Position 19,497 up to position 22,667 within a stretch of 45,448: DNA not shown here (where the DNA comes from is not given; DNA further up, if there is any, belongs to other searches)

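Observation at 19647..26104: Two-gene operon encoding giant head-less coiled-coil proteins (1167 aa and 956 aa), wedged between xerD-deoB and ruvB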

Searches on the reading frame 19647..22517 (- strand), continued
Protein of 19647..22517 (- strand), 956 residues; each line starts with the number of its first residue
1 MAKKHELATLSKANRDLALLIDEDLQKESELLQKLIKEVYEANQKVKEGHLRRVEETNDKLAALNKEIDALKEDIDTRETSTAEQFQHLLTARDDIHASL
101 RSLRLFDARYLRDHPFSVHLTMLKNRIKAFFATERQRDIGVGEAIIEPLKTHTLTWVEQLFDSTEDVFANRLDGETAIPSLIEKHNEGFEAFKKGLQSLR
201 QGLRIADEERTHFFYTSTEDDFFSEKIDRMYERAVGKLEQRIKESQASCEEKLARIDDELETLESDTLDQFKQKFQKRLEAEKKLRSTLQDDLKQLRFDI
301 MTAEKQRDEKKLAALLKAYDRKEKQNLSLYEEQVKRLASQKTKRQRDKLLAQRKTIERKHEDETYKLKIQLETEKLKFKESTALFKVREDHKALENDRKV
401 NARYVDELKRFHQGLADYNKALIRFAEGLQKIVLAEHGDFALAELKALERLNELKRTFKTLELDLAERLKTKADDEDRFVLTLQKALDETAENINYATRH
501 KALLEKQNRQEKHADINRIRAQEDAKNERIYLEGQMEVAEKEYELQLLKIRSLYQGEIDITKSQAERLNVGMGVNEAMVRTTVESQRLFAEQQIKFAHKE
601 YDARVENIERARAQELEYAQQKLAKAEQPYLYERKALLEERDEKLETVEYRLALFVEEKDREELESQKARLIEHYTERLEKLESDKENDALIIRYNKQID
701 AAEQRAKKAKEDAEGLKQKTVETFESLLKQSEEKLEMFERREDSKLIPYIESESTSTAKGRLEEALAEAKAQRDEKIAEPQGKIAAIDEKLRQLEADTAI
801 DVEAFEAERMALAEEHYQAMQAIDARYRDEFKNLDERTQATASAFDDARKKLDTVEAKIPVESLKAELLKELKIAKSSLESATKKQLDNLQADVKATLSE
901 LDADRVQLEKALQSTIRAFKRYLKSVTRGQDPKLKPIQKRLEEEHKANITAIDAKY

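Call 53: search_protein_representatives(alignment_id=A2)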
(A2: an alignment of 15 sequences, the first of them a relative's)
Query: 15 sequences, 958 profile positions. Proteins with E-value up to 0.001 (for the whole library): 64; up to 1e-10: 48; up to 1e-30: 32. The best 64 are listed.
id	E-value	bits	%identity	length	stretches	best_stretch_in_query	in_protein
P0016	0.0e+00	1335.2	-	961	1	1-958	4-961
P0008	0.0e+00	1319.7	-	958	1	1-958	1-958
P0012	0.0e+00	1319.5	-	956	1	1-958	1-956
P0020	0.0e+00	1026.5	-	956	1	1-957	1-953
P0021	3.6e-296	1001.9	-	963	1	1-958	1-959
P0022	4.3e-290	981.8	-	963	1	1-958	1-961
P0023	1.9e-277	940.0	-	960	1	1-958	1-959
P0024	2.0e-277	939.8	-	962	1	1-958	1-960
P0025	8.9e-262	888.1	-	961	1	1-958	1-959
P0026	4.1e-249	846.2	-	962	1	1-958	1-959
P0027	8.3e-213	726.0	-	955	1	1-957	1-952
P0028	2.4e-149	516.0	-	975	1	10-954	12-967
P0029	2.3e-147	509.4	-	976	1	1-956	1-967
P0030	9.7e-145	500.7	-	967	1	8-950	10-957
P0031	1.9e-142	493.1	-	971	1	9-958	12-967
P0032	6.2e-139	481.5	-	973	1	5-955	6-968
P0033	1.1e-135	470.8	-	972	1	10-952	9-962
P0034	4.2e-135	468.8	-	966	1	9-957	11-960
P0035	1.1e-127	444.3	-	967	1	1-953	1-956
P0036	8.5e-121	421.5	-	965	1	15-957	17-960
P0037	5.2e-119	415.6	-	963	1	9-952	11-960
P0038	1.6e-118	414.0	-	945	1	5-953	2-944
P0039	1.1e-111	391.4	-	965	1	9-957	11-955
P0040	1.8e-108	380.7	-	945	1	8-904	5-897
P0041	3.5e-107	376.4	-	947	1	5-955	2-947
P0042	6.6e-102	358.9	-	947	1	3-919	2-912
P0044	2.4e-76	274.4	-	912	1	54-958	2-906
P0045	6.6e-45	170.3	-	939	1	15-916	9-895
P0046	2.8e-42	161.6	-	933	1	10-918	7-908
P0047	3.9e-36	141.2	-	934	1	20-920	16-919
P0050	1.1e-23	100.1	-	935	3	141-694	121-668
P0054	1.0e-18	83.6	-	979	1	55-958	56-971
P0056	8.5e-17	77.3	-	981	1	28-951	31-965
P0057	1.2e-16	76.8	-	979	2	423-958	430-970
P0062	4.5e-12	61.6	-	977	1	58-956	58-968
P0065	4.9e-09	51.6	-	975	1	53-958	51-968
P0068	9.7e-08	47.3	-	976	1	23-953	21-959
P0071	2.8e-06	42.4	-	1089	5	762-957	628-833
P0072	9.0e-06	40.8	-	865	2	515-647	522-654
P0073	1.3e-05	40.2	-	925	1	18-926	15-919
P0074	2.3e-05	39.4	-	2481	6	784-929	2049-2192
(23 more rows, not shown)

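Call 54: list_cluster_members(proteins=[P0028, P0035, P0038, P0045, P0047, P0050, P0054, P0062, P0068, P0073])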
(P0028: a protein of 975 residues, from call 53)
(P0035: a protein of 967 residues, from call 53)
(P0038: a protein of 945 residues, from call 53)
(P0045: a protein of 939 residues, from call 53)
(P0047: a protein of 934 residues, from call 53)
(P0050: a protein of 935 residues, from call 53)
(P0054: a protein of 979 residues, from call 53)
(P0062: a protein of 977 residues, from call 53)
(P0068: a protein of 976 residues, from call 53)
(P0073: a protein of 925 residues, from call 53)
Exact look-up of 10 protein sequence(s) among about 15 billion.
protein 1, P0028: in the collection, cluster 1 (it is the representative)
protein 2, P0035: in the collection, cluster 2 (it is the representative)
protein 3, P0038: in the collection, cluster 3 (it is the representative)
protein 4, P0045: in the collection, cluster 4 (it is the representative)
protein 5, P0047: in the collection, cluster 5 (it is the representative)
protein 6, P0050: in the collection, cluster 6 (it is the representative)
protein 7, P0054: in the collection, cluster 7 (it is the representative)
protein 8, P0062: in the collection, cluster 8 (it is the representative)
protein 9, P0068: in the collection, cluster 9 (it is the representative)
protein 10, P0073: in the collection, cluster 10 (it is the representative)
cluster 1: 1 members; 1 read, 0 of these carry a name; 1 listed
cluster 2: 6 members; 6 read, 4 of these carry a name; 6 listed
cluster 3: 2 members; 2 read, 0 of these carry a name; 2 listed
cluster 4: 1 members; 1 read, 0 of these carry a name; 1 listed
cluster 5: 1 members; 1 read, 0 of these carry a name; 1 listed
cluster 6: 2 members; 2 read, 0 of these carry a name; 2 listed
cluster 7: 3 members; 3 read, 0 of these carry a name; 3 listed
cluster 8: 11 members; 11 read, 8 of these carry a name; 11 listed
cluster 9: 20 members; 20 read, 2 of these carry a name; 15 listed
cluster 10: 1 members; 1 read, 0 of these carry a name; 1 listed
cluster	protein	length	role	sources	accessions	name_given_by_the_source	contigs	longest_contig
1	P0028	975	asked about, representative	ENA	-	-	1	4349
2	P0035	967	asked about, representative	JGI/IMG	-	hypothetical protein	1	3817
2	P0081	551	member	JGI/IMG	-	hypothetical protein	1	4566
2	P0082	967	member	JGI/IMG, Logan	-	hypothetical protein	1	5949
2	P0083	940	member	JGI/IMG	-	hypothetical protein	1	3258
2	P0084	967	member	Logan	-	-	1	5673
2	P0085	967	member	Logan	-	-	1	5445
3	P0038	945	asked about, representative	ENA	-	-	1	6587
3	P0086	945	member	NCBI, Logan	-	-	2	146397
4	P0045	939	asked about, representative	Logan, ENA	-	-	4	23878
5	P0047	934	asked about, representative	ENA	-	-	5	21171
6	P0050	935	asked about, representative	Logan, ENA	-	-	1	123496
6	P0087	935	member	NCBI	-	-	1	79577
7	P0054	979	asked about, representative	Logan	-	-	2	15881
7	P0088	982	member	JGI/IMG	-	-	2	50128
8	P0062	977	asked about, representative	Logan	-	-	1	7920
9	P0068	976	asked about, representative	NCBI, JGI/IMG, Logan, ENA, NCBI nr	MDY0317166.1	MAG: hypothetical protein RBQ64_01145 [Candidatus Izemoplasmatales bacterium] | hypothetical protein | hypothetical protein [Candidatus Izemoplasmatales bacterium]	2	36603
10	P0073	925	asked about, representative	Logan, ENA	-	-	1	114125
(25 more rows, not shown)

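Call 64: find_encoding_contigs(protein=P0068, flank=10000, max_places=2)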
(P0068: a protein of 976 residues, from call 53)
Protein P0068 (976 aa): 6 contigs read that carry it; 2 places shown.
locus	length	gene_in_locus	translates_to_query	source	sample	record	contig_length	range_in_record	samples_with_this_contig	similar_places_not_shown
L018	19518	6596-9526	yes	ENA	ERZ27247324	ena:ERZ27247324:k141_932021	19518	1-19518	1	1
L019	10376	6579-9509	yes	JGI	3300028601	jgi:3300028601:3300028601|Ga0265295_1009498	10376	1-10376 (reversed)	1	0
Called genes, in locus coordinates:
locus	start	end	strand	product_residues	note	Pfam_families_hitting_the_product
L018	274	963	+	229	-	PF02592:Vut_1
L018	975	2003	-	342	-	PF02547:Queuosine_synth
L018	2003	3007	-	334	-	PF06068:TIP49 (faint), PF05496:RuvB_N, PF01078:Mg_chelatase (faint), PF13173:AAA_14 (weak), PF00004:AAA, PF07728:AAA_5 (faint), PF17864:AAA_lid_4, PF05491:WHD_RuvB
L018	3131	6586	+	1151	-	-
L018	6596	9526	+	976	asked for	-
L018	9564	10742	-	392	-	PF01676:Metalloenzyme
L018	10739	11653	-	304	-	PF02899:Phage_int_SAM_1, PF13495:Phage_int_SAM_4 (faint), PF00589:Phage_integrase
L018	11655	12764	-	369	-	PF04055:Radical_SAM, PF06969:HemN_C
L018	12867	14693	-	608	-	PF00009:GTP_EFTU, PF00071:Ras (weak), PF03144:GTP_EFTU_D2, PF00679:EFG_C, PF06421:LepA_C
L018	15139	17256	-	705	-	PF01138:RNase_PH, PF03725:RNase_PH_C, PF03726:PNPase, PF01138:RNase_PH, PF00013:KH_1 (weak), PF00575:S1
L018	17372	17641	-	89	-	PF00312:Ribosomal_S15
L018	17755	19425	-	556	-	PF11074:DUF2779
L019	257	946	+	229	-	PF02592:Vut_1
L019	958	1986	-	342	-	PF02547:Queuosine_synth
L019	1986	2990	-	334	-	PF06068:TIP49 (faint), PF05496:RuvB_N, PF01078:Mg_chelatase (faint), PF13173:AAA_14 (weak), PF00004:AAA, PF07728:AAA_5 (faint), PF17864:AAA_lid_4, PF05491:WHD_RuvB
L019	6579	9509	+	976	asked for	-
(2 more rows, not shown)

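Call 65: find_encoding_contigs(protein=P0050, flank=10000, max_places=2)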
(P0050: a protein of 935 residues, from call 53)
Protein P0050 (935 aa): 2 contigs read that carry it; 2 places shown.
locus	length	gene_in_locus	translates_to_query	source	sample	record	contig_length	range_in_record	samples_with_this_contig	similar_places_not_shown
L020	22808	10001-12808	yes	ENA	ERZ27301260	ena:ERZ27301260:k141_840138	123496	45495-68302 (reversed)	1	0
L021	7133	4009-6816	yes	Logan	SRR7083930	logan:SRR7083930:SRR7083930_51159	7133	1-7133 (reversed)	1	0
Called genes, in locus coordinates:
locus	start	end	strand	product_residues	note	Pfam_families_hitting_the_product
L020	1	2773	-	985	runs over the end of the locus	PF01869:BcrAD_BadFG, PF09989:DUF2229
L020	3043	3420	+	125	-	-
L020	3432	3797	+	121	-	PF22747:Zn_ribbon_DUF2089, PF09862:DUF2089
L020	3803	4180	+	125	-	PF22746:SHOCT-like_DUF2089-C (weak)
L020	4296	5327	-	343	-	PF02547:Queuosine_synth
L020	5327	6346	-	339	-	PF05496:RuvB_N, PF00931:NB-ARC (faint), PF00004:AAA, PF07728:AAA_5, PF17864:AAA_lid_4, PF05491:WHD_RuvB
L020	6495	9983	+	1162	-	-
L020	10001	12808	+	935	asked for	-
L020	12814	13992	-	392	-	PF01676:Metalloenzyme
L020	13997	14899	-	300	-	PF02899:Phage_int_SAM_1, PF13495:Phage_int_SAM_4, PF00589:Phage_integrase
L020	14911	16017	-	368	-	PF04055:Radical_SAM, PF06969:HemN_C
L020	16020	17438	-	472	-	PF03616:Glt_symporter (weak)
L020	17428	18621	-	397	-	PF01553:Acyltransferase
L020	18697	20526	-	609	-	PF00009:GTP_EFTU, PF03144:GTP_EFTU_D2, PF14492:EFG_III (weak), PF00679:EFG_C, PF06421:LepA_C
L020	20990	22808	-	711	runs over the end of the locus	PF01138:RNase_PH, PF03725:RNase_PH_C, PF03726:PNPase (weak), PF01138:RNase_PH, PF03725:RNase_PH_C (weak), PF00013:KH_1 (weak), PF00575:S1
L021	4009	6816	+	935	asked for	-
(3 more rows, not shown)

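Call 66: find_encoding_contigs(protein=P0073, flank=10000, max_places=2)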
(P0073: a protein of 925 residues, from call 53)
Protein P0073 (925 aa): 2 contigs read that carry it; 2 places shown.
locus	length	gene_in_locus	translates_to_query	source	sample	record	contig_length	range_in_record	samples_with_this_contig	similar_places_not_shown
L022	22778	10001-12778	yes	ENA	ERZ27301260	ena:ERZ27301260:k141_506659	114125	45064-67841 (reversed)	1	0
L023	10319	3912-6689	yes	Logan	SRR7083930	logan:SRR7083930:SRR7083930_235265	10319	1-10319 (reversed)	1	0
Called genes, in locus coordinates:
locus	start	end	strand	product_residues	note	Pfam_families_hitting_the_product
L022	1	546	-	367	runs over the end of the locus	PF01702:TGT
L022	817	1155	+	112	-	-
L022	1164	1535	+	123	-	PF22747:Zn_ribbon_DUF2089, PF09862:DUF2089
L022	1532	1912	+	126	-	PF22746:SHOCT-like_DUF2089-C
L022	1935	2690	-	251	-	PF00497:SBP_bac_3, PF10613:Lig_chan-Glu_bd (weak)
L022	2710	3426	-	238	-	PF02463:SMC_N, PF00005:ABC_tran, PF13304:AAA_21 (weak)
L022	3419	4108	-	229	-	PF00528:BPD_transp_1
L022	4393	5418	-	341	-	PF02547:Queuosine_synth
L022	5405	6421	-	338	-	PF05496:RuvB_N, PF00004:AAA, PF07728:AAA_5 (weak), PF17864:AAA_lid_4, PF05491:WHD_RuvB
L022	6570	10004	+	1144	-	-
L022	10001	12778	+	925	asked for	-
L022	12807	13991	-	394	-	PF01676:Metalloenzyme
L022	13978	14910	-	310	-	PF02899:Phage_int_SAM_1, PF13495:Phage_int_SAM_4 (weak), PF00589:Phage_integrase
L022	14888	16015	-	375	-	PF04055:Radical_SAM, PF06969:HemN_C (weak)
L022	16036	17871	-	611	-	PF00009:GTP_EFTU, PF22042:EF-G_D2 (faint), PF03144:GTP_EFTU_D2, PF14492:EFG_III (weak), PF00679:EFG_C, PF06421:LepA_C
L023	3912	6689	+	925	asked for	-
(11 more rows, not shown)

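Call 68: list_cluster_members(proteins=[P0029, P0033, P0039, P0041, P0044, P0046, P0056, P0071, P0072, P0074])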
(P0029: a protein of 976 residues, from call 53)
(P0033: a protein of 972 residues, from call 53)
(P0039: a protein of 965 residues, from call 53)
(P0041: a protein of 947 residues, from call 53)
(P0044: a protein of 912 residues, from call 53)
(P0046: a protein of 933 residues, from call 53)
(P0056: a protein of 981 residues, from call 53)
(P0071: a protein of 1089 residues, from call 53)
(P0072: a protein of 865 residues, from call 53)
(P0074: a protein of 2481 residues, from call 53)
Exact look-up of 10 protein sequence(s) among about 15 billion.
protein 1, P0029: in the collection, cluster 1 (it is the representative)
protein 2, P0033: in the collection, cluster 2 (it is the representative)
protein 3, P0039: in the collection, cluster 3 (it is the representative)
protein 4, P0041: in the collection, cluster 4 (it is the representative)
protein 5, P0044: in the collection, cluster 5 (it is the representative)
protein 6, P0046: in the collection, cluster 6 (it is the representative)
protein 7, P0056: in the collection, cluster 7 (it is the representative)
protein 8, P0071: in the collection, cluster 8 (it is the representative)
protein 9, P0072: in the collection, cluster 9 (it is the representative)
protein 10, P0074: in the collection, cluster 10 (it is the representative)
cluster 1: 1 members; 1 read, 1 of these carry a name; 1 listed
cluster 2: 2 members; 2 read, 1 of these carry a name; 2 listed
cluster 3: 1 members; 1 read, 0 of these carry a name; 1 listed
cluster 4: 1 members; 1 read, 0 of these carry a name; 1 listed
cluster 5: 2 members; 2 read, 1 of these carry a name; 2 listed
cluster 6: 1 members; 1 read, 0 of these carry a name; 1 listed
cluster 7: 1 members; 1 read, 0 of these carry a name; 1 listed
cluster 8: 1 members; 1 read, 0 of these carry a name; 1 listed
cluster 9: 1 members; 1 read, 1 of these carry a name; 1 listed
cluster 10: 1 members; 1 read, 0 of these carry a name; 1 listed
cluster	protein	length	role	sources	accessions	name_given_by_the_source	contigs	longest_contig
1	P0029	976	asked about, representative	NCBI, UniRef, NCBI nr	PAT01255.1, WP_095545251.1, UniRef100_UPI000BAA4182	hypothetical protein CI105_07855 [Candidatus Izimaplasma bacterium ZiA1] | hypothetical protein n=1 Tax=Candidatus Izimoplasma sp. ZiA1 TaxID=2024899 ...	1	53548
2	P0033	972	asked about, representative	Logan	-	-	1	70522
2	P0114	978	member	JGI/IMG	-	hypothetical protein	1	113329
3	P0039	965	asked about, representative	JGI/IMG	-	-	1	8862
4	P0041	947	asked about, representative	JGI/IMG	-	-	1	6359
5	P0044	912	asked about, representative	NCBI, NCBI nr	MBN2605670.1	MAG: hypothetical protein JXR62_07615, partial [Bacilli bacterium] | hypothetical protein [Bacilli bacterium]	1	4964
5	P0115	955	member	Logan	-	-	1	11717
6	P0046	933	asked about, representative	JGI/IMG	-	-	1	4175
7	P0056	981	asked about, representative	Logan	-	-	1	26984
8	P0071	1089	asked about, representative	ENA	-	-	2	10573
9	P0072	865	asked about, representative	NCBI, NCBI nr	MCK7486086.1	MAG: hypothetical protein MZU97_11445 [Bacillus subtilis] | hypothetical protein [Bacillus subtilis]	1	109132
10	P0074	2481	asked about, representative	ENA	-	-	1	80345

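Call 70: find_encoding_contigs(protein=P0072, flank=10000, max_places=2)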
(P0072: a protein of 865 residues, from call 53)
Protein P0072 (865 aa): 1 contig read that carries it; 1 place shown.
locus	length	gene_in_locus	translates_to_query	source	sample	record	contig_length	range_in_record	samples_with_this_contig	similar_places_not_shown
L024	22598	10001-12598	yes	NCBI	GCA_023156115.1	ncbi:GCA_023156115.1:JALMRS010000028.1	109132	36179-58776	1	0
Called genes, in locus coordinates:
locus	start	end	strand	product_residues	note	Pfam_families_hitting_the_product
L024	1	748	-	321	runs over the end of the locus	-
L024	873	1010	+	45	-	-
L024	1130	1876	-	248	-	PF12327:FtsZ_C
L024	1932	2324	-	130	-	PF00091:Tubulin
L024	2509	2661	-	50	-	PF01702:TGT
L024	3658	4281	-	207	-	PF06130:PTAC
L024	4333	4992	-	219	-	PF02547:Queuosine_synth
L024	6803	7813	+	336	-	-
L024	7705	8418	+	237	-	-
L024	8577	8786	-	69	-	-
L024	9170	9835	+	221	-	-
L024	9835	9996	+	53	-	-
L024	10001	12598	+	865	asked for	-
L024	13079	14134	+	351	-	PF02417:Chromate_transp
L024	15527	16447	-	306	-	PF02899:Phage_int_SAM_1, PF13495:Phage_int_SAM_4 (weak), PF00589:Phage_integrase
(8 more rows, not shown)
